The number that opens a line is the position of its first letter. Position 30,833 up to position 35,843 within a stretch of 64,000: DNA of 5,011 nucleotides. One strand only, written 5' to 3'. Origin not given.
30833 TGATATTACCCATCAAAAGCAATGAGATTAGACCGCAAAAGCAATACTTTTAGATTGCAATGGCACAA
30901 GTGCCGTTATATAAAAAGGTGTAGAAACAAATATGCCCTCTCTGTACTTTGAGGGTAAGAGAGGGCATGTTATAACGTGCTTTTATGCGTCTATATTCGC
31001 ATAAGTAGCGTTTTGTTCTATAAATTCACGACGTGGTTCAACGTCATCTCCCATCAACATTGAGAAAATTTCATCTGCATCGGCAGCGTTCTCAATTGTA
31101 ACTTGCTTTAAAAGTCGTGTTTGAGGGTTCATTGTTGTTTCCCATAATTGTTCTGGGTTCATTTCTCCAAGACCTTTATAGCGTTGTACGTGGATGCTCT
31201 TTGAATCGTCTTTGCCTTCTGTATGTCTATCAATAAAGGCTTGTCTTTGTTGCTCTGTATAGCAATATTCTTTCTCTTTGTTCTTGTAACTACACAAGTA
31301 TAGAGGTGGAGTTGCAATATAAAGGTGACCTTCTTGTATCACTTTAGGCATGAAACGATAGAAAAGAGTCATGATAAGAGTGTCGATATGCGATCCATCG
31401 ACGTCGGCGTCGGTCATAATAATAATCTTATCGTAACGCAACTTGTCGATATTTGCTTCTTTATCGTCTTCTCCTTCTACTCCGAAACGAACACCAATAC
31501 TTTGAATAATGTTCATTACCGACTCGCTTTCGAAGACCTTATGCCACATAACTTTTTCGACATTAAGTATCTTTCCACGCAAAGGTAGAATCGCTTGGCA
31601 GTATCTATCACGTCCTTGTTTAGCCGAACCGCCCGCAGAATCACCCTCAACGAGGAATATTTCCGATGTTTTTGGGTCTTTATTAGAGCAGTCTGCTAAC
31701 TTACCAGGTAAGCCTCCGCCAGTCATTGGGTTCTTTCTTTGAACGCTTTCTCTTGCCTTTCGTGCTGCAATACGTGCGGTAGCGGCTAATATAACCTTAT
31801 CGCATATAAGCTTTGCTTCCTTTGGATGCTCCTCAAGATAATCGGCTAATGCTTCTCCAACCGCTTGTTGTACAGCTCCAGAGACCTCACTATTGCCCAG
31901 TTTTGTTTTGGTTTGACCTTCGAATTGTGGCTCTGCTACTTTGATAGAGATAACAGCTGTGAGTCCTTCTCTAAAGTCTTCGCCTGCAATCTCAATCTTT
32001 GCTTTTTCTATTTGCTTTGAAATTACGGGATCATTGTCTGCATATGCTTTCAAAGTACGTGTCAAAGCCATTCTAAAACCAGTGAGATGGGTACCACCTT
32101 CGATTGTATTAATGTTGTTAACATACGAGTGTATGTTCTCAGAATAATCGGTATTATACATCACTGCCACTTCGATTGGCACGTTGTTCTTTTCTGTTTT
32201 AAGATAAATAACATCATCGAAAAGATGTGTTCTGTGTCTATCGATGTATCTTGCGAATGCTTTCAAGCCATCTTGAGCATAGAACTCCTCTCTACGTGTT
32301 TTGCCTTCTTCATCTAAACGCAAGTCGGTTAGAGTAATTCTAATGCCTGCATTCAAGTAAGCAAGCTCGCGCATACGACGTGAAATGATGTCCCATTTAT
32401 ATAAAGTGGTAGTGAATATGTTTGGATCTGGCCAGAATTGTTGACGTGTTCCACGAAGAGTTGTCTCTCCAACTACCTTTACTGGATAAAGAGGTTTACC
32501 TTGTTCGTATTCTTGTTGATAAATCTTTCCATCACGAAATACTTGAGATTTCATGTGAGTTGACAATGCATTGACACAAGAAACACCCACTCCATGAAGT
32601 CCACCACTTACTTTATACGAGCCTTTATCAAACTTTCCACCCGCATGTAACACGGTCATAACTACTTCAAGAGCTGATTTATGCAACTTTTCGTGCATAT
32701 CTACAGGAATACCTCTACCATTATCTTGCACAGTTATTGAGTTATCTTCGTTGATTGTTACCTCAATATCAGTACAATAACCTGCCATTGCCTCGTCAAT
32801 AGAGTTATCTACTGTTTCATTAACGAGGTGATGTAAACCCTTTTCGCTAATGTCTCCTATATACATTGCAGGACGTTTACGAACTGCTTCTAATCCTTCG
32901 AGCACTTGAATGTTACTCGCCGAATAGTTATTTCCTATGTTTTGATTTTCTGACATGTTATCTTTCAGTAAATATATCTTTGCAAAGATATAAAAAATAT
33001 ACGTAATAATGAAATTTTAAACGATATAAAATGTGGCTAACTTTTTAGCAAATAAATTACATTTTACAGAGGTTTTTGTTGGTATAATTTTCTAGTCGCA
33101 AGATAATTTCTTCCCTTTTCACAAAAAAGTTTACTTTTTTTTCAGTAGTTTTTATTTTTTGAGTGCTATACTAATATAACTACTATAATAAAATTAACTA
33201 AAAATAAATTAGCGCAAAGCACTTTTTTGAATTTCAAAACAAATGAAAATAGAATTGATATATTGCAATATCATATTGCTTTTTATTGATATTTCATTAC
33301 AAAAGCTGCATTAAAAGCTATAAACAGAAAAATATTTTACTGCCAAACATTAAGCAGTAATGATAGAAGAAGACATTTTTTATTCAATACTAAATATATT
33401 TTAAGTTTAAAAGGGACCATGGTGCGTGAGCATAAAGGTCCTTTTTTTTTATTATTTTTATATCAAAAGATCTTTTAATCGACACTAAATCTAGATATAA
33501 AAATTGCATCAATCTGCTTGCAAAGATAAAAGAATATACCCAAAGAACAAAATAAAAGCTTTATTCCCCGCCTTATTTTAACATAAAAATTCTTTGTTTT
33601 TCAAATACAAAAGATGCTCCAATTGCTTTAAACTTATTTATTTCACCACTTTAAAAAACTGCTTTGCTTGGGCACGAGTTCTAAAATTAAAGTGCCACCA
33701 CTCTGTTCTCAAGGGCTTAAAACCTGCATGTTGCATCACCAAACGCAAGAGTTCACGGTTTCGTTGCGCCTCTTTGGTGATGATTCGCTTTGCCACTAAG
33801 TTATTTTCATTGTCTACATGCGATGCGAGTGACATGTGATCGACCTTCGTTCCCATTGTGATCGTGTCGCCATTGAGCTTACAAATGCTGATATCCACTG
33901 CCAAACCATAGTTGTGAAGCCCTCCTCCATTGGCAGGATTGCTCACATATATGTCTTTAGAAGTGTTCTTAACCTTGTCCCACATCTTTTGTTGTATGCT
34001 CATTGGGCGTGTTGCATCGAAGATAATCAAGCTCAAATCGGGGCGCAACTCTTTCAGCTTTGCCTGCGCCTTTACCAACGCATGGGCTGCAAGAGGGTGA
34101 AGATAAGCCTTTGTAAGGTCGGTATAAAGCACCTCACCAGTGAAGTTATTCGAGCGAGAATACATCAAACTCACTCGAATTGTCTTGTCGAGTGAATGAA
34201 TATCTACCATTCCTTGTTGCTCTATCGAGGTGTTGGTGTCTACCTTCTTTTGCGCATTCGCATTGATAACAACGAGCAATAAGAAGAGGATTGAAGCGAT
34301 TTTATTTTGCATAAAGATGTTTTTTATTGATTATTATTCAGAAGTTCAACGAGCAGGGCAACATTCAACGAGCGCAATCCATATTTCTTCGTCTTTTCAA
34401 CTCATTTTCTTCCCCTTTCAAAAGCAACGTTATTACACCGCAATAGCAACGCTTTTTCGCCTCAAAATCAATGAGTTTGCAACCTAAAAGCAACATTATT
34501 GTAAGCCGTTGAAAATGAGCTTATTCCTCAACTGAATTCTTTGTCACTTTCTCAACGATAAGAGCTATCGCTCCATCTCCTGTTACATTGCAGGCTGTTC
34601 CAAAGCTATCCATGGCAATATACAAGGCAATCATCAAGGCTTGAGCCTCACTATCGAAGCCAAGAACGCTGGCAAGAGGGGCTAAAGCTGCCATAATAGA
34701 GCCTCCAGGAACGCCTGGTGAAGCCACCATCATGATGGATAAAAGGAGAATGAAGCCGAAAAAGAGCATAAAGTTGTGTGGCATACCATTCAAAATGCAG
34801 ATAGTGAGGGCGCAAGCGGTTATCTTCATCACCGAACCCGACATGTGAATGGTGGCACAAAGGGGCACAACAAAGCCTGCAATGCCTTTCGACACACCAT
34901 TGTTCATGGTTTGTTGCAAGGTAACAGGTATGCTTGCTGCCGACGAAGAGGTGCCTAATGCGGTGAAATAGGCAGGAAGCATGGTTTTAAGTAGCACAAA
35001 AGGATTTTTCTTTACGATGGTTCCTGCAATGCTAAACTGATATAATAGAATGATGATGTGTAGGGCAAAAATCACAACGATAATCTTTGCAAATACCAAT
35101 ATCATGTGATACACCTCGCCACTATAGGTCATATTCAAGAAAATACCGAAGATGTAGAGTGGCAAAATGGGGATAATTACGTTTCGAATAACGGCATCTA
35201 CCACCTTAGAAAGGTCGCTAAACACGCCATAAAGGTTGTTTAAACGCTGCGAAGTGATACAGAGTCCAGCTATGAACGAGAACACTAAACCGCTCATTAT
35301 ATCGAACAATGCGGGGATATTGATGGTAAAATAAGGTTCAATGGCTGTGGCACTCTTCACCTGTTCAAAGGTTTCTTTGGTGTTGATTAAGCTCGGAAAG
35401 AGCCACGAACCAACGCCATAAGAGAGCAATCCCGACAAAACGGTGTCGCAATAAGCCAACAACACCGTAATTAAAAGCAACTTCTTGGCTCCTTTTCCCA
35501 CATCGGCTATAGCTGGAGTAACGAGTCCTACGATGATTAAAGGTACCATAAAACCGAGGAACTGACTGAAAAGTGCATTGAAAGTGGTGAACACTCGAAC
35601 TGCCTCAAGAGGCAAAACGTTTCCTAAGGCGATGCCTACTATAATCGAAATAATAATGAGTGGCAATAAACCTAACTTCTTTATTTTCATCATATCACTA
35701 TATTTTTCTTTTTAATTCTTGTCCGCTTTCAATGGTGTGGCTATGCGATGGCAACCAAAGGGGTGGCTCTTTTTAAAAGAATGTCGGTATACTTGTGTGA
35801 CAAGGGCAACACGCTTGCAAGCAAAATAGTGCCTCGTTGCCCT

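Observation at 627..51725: Dispersed family of ~88-bp intergenic blocks built from four 22-bp quasi-palindromic units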

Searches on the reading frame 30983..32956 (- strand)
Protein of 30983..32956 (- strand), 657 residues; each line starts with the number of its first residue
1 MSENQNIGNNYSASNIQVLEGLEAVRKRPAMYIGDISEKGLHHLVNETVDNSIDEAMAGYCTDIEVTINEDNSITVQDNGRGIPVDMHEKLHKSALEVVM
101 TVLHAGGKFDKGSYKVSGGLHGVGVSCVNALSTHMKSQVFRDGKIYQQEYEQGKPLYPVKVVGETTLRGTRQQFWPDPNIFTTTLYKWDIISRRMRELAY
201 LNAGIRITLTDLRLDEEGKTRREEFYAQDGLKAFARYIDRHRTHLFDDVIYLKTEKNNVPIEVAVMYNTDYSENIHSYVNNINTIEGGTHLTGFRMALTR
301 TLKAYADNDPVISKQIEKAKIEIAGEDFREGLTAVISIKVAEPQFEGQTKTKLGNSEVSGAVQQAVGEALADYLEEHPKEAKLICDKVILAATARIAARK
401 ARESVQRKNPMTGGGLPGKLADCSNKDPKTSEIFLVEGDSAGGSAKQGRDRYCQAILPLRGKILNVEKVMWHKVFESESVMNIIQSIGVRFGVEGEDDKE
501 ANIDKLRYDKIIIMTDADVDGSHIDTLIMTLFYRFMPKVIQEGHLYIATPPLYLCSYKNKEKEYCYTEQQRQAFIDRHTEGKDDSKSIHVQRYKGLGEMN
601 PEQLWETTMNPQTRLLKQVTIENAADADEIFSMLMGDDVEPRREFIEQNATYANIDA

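Call 69: search_protein_families(library=pfam, proteins=[window:30983-32956:-], max_evalue=0.00001)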
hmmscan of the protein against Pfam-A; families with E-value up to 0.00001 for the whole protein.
window:30983-32956:- (657 aa): 4 families
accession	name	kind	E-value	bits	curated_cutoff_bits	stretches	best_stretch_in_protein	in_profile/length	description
PF00204.31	DNA_gyraseB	-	4.8e-56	189.4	27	1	230-403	1-172/173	DNA gyrase B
PF00986.26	DNA_gyraseB_C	-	5.7e-33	113.3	29.8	1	586-647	2-63/63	DNA gyrase B subunit, carboxyl terminus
PF02518.31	HATPase_c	-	1.1e-17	64.9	26.4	1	38-141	3-93/111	Histidine kinase-, DNA gyrase B-, and HSP90-like ATPase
PF01751.28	Toprim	-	1.1e-17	64.4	23.1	1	432-548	1-94/96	Toprim domain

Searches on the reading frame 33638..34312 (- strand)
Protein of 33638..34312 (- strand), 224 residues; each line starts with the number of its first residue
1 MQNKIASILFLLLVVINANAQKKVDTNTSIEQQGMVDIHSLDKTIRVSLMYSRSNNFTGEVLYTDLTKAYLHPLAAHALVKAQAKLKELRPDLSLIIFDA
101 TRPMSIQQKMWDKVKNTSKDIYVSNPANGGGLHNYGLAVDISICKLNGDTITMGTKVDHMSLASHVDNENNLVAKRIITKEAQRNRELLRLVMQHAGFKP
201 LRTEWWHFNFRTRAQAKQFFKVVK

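Call 13: search_protein_families(library=pfam, proteins=[window:33638-34312:-])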
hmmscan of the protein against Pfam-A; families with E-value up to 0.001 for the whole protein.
window:33638-34312:- (224 aa): 2 families
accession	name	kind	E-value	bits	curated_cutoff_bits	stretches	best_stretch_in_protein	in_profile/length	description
PF01427.22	Peptidase_M15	-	3.6e-25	89.4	27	1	33-223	3-197/199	D-ala-D-ala dipeptidase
PF02557.22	VanY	-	0.00015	22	25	1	70-210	3-129/132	D-alanyl-D-alanine carboxypeptidase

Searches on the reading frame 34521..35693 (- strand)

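Call 69: search_protein_families(library=pfam, proteins=[window:34521-35693:-], max_evalue=0.00001)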
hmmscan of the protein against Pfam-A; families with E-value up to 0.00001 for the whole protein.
window:34521-35693:- (390 aa): 1 family
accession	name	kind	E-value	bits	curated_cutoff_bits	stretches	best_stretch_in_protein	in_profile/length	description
PF00375.23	SDF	-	4.1e-84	283.3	27.9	1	9-382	1-386/387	Sodium:dicarboxylate symporter family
